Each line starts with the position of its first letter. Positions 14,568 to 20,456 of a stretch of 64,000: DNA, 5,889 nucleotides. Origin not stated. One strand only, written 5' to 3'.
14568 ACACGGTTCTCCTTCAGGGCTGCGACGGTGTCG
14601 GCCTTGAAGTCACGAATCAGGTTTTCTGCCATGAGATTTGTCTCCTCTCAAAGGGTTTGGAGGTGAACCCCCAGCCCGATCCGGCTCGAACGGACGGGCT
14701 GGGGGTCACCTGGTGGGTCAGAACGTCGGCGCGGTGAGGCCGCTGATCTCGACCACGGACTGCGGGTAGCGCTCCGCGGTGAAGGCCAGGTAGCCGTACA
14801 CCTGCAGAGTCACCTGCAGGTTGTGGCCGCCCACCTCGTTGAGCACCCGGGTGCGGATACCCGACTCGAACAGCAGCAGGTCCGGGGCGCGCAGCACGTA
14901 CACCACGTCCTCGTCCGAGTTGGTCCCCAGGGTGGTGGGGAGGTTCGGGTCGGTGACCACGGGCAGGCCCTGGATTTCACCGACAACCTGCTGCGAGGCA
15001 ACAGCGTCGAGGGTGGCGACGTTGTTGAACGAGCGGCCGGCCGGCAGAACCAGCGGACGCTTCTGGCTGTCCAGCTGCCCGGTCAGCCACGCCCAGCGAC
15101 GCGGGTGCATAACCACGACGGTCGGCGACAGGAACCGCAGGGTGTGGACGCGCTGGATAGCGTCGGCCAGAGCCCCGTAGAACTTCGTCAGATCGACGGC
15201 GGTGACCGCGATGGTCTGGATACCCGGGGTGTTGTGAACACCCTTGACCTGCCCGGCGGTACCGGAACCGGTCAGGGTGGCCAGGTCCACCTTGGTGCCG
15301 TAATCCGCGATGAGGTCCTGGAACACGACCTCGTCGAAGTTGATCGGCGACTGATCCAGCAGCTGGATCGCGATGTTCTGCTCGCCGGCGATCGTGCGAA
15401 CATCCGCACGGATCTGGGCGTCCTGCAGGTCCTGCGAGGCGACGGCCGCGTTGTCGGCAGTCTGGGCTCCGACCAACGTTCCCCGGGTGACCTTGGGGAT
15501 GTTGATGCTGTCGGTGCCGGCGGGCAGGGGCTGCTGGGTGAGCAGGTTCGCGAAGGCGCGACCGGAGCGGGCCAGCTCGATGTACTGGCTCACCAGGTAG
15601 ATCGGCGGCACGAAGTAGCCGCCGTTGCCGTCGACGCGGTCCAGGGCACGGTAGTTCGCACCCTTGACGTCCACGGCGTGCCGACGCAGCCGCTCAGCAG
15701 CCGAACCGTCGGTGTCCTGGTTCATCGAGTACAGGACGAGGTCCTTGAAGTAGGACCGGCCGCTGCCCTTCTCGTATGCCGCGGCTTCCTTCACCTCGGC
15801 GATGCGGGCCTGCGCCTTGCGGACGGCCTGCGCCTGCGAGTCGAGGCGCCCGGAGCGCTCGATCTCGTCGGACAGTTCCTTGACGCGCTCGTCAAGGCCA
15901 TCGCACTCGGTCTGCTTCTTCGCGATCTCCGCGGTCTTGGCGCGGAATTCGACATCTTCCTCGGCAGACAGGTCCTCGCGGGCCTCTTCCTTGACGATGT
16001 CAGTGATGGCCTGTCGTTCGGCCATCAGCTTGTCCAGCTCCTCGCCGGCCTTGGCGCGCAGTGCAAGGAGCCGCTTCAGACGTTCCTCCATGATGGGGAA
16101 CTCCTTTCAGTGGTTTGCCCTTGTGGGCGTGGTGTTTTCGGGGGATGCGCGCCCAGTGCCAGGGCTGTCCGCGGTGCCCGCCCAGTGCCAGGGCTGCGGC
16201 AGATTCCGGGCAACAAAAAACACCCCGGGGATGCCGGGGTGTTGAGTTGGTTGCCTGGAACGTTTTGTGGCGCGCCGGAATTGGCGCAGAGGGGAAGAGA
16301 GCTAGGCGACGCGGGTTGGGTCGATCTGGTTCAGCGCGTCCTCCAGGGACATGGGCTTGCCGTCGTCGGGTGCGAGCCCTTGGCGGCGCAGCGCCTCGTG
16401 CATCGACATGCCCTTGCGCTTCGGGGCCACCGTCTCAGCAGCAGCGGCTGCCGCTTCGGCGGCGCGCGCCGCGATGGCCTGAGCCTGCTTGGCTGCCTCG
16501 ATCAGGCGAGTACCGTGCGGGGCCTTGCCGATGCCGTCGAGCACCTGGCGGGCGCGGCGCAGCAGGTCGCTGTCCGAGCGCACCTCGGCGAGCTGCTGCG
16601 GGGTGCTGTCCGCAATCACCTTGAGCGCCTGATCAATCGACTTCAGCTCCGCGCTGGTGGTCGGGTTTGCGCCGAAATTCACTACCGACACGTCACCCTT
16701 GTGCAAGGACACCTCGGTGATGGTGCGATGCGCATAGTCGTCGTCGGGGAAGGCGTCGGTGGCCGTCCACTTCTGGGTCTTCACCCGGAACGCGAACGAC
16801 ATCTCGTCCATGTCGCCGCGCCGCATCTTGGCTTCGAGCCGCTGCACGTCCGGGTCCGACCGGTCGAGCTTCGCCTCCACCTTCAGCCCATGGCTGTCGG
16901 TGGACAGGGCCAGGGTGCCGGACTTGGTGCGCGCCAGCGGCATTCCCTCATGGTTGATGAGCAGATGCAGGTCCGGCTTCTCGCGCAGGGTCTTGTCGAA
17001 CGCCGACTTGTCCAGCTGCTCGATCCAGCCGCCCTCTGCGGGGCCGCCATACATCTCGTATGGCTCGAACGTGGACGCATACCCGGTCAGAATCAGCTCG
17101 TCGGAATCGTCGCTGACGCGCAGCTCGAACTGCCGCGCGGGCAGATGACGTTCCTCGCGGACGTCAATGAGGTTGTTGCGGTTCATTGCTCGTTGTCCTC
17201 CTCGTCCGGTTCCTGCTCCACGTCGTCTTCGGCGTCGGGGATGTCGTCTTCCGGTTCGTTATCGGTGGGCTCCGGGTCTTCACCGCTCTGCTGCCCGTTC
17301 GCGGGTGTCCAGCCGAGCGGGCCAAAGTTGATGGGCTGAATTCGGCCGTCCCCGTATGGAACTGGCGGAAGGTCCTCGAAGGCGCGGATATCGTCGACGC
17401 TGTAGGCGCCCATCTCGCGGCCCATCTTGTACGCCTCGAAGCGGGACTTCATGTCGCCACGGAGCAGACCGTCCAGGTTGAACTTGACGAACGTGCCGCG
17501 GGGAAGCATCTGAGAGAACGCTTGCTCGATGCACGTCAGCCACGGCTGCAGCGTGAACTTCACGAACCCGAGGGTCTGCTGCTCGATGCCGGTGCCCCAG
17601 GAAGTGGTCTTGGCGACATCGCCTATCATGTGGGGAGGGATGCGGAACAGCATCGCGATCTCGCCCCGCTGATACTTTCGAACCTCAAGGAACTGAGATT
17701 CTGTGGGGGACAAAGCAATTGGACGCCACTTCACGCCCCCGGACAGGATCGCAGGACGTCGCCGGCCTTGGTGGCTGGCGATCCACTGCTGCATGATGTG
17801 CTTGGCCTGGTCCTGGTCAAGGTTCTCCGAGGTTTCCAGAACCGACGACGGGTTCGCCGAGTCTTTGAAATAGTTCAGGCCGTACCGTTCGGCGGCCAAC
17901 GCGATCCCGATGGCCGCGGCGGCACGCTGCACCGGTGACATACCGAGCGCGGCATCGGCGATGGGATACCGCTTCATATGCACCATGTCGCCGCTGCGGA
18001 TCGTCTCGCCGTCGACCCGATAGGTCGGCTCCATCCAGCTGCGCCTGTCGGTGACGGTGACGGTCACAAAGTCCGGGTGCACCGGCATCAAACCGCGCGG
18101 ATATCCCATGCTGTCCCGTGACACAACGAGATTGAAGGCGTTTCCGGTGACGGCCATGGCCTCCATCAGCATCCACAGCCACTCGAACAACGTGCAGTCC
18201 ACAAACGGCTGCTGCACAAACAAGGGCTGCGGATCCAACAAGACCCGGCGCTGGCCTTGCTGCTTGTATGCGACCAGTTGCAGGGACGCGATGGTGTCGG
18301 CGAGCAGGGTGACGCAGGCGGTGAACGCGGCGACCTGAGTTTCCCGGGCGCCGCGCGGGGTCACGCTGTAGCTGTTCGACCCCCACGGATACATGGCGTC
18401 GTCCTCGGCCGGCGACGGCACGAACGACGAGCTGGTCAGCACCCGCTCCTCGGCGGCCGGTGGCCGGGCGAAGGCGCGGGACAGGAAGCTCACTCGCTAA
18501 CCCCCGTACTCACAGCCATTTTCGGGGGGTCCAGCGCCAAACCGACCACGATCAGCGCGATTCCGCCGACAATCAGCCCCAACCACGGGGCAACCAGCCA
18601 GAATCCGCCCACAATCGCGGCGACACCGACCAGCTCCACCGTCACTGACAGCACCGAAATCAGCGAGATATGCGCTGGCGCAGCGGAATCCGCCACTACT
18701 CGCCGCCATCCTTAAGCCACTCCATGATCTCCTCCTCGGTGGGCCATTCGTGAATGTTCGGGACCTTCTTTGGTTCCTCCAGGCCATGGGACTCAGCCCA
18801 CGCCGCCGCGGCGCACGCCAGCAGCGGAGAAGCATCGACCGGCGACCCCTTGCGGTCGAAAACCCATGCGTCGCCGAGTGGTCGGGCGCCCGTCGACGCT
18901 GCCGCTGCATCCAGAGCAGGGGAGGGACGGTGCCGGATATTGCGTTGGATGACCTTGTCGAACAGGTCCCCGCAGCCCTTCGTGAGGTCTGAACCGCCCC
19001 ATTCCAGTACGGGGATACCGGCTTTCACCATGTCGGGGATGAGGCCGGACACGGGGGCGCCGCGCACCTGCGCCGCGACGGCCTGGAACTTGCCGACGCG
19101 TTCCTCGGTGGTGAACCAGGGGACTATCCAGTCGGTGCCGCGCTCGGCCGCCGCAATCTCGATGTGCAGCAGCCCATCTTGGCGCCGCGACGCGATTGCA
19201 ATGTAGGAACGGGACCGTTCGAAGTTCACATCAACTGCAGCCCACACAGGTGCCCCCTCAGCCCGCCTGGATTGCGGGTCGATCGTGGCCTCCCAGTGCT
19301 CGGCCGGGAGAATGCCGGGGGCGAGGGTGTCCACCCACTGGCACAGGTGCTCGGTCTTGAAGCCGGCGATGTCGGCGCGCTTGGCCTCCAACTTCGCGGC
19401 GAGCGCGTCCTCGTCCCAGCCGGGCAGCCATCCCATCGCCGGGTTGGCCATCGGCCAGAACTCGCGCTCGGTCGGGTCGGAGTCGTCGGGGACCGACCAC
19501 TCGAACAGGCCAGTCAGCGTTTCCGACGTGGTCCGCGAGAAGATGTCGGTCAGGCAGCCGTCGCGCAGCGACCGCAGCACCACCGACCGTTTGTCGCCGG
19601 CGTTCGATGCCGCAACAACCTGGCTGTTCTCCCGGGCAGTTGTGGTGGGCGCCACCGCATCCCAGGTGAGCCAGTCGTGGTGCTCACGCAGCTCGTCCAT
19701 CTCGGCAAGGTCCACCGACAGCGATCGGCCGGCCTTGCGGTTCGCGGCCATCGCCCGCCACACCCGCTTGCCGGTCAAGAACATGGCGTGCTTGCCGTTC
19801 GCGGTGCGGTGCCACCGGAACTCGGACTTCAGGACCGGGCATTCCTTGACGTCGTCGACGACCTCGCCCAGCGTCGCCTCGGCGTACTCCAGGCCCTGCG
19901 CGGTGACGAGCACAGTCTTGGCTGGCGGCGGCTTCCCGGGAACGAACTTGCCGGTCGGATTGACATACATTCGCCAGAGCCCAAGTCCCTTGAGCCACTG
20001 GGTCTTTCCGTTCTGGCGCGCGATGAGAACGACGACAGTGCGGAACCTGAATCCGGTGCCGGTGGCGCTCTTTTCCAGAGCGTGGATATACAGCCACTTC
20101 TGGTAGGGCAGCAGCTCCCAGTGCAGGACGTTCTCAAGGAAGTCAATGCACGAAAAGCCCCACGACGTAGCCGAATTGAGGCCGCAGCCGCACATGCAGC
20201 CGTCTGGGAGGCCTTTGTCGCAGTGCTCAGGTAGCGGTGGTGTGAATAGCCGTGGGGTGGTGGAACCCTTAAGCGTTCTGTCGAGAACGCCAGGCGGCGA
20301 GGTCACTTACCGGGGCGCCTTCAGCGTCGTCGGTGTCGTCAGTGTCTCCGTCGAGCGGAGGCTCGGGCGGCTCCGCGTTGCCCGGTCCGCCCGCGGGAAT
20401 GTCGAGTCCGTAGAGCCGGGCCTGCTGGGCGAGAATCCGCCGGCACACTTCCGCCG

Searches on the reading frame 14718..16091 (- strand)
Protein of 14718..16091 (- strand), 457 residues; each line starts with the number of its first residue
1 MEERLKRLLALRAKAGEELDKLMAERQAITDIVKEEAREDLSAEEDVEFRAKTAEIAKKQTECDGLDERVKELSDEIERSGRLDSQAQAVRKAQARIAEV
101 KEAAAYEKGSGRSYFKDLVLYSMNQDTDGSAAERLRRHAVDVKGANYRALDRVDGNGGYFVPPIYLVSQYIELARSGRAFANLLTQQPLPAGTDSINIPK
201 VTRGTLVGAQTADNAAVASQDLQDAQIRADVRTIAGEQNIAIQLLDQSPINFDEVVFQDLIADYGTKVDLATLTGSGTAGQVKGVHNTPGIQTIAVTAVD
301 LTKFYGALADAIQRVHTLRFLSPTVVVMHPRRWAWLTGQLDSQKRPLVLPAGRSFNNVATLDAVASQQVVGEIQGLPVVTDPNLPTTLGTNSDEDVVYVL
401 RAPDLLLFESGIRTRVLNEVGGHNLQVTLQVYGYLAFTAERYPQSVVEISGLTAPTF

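Call 7: search_protein_families(library=pfam, proteins=[window:14718-16091:-])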
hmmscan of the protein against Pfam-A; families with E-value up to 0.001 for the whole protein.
window:14718-16091:- (457 aa): 1 family
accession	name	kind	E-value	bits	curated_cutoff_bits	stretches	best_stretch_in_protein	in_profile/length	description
PF05065.19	Phage_capsid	-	8.1e-17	62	24.2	1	157-399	1-226/280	Phage capsid family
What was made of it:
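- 14718..16091 (-): Major capsid protein gene, HK97 type with an N-terminal coiled-coil domain. PF05065, E 8e-17 (call 7).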

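Call 24: find_related_loci(query=A1, collection=genome_contigs, flank=3000)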
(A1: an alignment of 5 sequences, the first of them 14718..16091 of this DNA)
Query A1 (457 aa) in genome_contigs; peptide patterns used: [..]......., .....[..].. (x = any residue, [..] = any of these).
141 stretches matched a pattern; 108 encode a relative of the query (tblastn E <= 1e-3); the best 80 are kept; 80 distinct loci.
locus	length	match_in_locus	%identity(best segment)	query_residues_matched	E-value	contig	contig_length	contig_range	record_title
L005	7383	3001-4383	60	1-457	0e+0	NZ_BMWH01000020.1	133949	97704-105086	Streptomyces echinoruber strain JCM 5016 sequence020, whole genome shotgun sequence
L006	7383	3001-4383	59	1-457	0e+0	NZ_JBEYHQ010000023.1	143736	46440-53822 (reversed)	Streptomyces sp. NPDC006975 NPDC006975_15_E12.ctg-0023, whole genome shotgun sequence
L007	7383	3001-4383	61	1-457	5e-178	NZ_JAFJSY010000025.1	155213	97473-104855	Streptomyces plumbidurans strain KC 17012 contig25, whole genome shotgun sequence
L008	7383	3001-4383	61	1-457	5e-178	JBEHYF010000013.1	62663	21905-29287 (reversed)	MAG: Actinomycetota bacterium isolate ESF1.bin.21 NODE_532_length_62663_cov_18.210329, whole genome shotgun sequence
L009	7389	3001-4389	58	1-457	2e-175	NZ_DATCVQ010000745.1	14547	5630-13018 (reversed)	MAG: Streptomyces sp. isolate SMAG_U7389 k141_240668, whole genome shotgun sequence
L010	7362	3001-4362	61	1-451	9e-175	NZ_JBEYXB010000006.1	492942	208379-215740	Streptomyces sp. NPDC046915 NPDC046915_31_D11.ctg-0006, whole genome shotgun sequence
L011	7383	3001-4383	58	1-457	7e-173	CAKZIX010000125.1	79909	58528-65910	MAG TPA_asm: uncultured Nocardiaceae bacterium isolate SRR6145072_bin.24_CONCOCT_v1.1_MAG genome assembly, contig: ERZ94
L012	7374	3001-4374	57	1-457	2e-166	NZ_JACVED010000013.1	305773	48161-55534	Nocardia sp. XZ_19_369 NODE_13_length_305773_cov_19.959430, whole genome shotgun sequence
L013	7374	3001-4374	56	1-457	6e-166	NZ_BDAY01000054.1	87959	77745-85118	Nocardia altamirensis NBRC 108246, whole genome shotgun sequence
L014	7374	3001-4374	56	1-457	2e-165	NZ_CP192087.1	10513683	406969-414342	Nocardia sp. CA-128927 chromosome, complete genome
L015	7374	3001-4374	56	1-457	2e-165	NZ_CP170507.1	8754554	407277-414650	Nocardia brasiliensis strain GA14-02 chromosome, complete genome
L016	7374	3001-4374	56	1-457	2e-163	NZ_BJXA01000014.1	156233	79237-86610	Nocardia ninae NBRC 108245 sequence014, whole genome shotgun sequence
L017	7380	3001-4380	56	1-457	4e-162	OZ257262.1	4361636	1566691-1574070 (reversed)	MAG: Mycobacterium sp. isolate fb7c1cee-7596-4131-aa06-ce315386941d genome assembly, chromosome: 1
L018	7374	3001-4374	54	1-457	2e-160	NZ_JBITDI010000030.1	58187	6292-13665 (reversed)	Nocardia sp. NPDC051570 NPDC051570_28_E9.ctg-0030, whole genome shotgun sequence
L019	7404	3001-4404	57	1-457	2e-157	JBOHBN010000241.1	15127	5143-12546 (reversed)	MAG: Streptosporangiales bacterium isolate H1-S_maxbin2.bin.25 k127_332299, whole genome shotgun sequence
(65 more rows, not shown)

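Call 25: find_related_loci(query=A1, collection=viral_contigs, flank=3000)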
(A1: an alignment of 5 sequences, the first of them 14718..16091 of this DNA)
Query A1 (457 aa) in viral_contigs; peptide patterns used: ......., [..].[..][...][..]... (x = any residue, [..] = any of these).
598 stretches matched a pattern (row limit reached: there are more); 551 encode a relative of the query (tblastn E <= 1e-3); the best 80 are kept; 80 distinct loci.
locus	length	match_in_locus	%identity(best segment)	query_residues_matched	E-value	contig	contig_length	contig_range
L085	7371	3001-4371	81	1-457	0e+0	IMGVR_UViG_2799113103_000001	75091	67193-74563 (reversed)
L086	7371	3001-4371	81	1-457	0e+0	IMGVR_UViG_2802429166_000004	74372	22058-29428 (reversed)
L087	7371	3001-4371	81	1-457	0e+0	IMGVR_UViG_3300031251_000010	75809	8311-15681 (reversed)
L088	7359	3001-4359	81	1-453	0e+0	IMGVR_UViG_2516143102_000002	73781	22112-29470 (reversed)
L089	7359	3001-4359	81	1-453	0e+0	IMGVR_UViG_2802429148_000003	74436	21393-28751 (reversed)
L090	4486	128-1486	81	1-453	0e+0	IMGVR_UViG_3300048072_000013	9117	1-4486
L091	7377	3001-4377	69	1-457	0e+0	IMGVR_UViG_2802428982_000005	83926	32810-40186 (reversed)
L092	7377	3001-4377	69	1-457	0e+0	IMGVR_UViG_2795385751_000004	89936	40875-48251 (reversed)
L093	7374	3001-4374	68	2-457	0e+0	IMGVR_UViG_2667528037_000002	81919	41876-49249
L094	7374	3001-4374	68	2-457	0e+0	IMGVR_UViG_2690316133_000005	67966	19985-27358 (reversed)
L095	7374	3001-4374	68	2-457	0e+0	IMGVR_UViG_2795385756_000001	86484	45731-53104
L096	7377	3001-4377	68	1-457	0e+0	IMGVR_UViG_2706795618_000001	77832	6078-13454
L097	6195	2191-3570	60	1-457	0e+0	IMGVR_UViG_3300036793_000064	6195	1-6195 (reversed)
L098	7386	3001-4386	60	1-457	0e+0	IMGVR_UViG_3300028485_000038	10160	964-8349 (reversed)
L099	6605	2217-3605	60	1-457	2e-180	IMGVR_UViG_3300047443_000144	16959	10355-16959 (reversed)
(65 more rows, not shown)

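Call 34: search_dna_similar(query=window:14718-16091:-, collection=phages, mode=protein, max_rows=60, rows=spread)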
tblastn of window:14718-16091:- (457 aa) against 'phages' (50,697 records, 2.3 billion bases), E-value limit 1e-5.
Records with a match: 64; places in all: 64; records where one place covers at least 80% of the query: 62.
Best place of each record, by identity: 60-80% 9; <60% 55.
By first word of the organism name: Mycobacterium 61; Vibrio 2; Yersinia 1.
By host as written in the record: Mycobacterium smegmatis mc2 155 45; Mycobacterium smegmatis mc#155 8; Mycobacterium abscessus T37 1; Mycobacterium abscessus GD43A 1; Mycobacterium smegmatis mc(2)155 1; Mycobacterium 1; Mycobacterium sp. 1; - 1; and 5 more.
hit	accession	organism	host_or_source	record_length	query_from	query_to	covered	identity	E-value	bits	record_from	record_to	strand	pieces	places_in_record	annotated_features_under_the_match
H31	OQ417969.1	Mycobacterium phage prophiT37-1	Mycobacterium abscessus T37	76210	20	457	96%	69.3%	0e+0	616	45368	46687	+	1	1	77: major capsid protein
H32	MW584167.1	Mycobacterium phage prophiGD43A-5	Mycobacterium abscessus GD43A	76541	20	457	96%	68.6%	0e+0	612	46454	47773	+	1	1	84: major capsid protein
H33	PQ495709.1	Mycobacterium phage Nadezda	Mycobacterium smegmatis mc(2)155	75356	20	457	96%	68.2%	0e+0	607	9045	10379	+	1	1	major head protein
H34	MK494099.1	Mycobacterium phage Typha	Mycobacterium smegmatis mc#155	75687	20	457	96%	68.2%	0e+0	607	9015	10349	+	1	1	13: major capsid protein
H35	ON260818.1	Mycobacterium phage Hilltopfarm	Mycobacterium smegmatis mc#155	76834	20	457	96%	68.2%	0e+0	607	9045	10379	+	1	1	13: major capsid protein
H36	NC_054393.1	Mycobacterium phage Typha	Mycobacterium smegmatis mc#155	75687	20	457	96%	68.2%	0e+0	607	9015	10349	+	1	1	13: major head protein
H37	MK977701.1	Mycobacterium phage Cracklewink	Mycobacterium smegmatis mc#155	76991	20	457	96%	66.4%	0e+0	590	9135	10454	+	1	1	13: major capsid protein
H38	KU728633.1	Mycobacterium phage Bipper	Mycobacterium smegmatis mc2 155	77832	20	457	96%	66.4%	0e+0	589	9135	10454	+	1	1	13: major capsid protein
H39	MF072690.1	Mycobacterium phage Porcelain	Mycobacterium smegmatis mc2 155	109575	22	457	95%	57.9%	2e-160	508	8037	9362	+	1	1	major capsid protein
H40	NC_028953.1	Mycobacterium phage MiaZeal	Mycobacterium smegmatis mc2 155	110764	22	457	95%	57.9%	2e-160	508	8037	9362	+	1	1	14: major head protein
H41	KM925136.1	Mycobacterium phage MiaZeal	Mycobacterium smegmatis mc2 155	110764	22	457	95%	57.9%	2e-160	508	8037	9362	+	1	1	14: major capsid protein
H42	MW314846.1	Mycobacterium phage KashFlow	Mycobacterium smegmatis mc#155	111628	22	457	95%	57.9%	2e-160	508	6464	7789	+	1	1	8: major capsid protein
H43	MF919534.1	Mycobacterium phage Superphikiman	Mycobacterium smegmatis mc2 155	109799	22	457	95%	57.7%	1e-159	505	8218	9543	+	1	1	major capsid protein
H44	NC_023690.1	Mycobacterium phage Courthouse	Mycobacterium smegmatis mc2 155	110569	22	457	95%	57.7%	1e-159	505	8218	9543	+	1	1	14: major head protein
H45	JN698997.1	Mycobacterium phage Courthouse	Mycobacterium smegmatis mc2 155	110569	22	457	95%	57.7%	1e-159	505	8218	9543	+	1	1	14: major capsid protein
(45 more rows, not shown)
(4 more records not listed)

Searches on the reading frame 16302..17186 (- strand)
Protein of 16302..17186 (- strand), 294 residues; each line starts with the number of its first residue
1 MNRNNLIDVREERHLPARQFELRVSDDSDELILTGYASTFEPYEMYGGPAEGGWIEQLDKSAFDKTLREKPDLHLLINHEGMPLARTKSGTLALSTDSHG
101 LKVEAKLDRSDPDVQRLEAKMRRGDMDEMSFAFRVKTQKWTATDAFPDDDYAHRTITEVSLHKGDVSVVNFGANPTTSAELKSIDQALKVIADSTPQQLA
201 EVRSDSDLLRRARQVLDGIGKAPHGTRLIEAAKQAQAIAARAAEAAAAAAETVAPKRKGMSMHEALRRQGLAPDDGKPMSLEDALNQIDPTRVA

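Call 7: search_protein_families(library=pfam, proteins=[window:16302-17186:-])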
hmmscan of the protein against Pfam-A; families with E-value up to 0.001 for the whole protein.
window:16302-17186:- (294 aa): 1 family
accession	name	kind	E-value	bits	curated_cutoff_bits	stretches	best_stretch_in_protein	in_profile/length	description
PF04586.22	Peptidase_S78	-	2.4e-33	116.1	21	1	20-186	3-161/165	Caudovirus prohead serine protease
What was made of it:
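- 16302..17186 (-): Prohead (capsid maturation) serine protease gene. Its stop codon begins the 210-nt gap. PF04586 Peptidase_S78, E 2.4e-33 (call 7).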

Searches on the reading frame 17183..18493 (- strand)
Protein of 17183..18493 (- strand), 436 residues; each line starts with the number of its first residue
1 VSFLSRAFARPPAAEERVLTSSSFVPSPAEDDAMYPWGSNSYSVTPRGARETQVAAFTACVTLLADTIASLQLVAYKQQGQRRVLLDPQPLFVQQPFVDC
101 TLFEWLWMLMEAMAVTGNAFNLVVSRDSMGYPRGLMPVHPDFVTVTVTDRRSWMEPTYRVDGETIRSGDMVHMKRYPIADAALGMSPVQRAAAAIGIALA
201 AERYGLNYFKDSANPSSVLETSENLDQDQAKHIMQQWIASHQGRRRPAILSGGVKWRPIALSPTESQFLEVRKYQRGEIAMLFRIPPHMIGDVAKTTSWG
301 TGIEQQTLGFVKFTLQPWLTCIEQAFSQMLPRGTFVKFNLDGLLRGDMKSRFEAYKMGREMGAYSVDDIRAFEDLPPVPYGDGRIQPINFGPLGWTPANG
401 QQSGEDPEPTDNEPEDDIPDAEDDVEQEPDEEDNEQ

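Call 7: search_protein_families(library=pfam, proteins=[window:17183-18493:-])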
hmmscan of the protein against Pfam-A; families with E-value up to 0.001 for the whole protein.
window:17183-18493:- (436 aa): 1 family
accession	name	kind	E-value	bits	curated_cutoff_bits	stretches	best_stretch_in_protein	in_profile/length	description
PF04860.17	Phage_portal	-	2.3e-84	283.8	39.1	1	56-374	2-321/321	Phage portal protein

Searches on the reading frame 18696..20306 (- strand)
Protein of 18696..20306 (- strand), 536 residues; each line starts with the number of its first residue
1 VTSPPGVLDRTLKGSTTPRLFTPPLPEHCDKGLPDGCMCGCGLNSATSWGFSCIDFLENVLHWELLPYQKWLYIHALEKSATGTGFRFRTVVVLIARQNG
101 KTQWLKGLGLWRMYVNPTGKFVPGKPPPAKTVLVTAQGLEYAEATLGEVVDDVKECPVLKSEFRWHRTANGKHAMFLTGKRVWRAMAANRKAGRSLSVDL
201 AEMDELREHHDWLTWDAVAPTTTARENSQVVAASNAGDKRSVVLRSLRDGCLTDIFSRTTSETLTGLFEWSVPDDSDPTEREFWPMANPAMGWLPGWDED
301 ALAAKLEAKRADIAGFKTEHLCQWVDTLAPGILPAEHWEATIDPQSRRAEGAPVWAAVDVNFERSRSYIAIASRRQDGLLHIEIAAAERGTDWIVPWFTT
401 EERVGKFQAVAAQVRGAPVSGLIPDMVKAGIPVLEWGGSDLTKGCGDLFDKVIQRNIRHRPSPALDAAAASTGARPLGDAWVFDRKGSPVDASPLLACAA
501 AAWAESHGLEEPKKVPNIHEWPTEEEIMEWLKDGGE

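Call 7: search_protein_families(library=pfam, proteins=[window:18696-20306:-])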
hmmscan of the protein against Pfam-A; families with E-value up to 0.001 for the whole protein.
window:18696-20306:- (536 aa): 0 families

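Call 57: search_protein_families(library=phrogs, proteins=[window:18696-20306:-], max_evalue=0.001)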
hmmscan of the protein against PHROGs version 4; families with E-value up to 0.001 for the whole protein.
window:18696-20306:- (536 aa): 2 families
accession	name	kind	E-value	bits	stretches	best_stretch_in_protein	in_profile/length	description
phrog_9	-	head and packaging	2.1e-67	229.6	1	10-523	57-682/812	terminase large subunit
phrog_2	-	head and packaging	5.4e-13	49.6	1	63-388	264-508/807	terminase large subunit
